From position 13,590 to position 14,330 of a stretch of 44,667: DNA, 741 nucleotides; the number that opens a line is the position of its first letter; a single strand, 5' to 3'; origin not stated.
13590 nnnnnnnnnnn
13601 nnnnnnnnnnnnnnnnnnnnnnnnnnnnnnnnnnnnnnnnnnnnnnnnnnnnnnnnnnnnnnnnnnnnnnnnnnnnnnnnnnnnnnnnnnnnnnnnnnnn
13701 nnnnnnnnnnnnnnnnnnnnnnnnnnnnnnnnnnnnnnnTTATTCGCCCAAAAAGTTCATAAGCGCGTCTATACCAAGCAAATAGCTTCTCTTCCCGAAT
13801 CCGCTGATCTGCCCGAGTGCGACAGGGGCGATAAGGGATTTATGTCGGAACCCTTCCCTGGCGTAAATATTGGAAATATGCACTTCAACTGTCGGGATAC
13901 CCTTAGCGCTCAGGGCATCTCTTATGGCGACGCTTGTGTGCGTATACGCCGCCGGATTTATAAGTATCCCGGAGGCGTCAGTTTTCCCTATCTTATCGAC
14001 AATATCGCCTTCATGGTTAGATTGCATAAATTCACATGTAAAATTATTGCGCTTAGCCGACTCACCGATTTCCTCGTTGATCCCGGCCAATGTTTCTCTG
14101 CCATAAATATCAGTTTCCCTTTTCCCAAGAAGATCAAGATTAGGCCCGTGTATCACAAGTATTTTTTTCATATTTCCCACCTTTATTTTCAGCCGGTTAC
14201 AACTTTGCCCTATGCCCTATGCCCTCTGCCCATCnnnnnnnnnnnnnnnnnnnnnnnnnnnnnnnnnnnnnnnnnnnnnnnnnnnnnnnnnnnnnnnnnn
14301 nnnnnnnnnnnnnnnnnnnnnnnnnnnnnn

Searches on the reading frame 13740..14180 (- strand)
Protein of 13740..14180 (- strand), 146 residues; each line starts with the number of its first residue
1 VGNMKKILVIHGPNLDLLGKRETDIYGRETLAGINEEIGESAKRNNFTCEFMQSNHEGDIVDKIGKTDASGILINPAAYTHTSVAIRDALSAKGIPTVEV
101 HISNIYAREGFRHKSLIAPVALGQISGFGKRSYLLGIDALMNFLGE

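Call 75: search_protein_families(library=pfam, proteins=[window:13740-14180:-], max_evalue=0.00001)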
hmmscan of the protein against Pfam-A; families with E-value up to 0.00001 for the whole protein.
window:13740-14180:- (146 aa): 1 family
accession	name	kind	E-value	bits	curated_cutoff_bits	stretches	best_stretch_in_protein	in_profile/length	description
PF01220.24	DHquinase_II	-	2.8e-56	189.5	23.3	1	6-140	1-137/138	Dehydroquinase class II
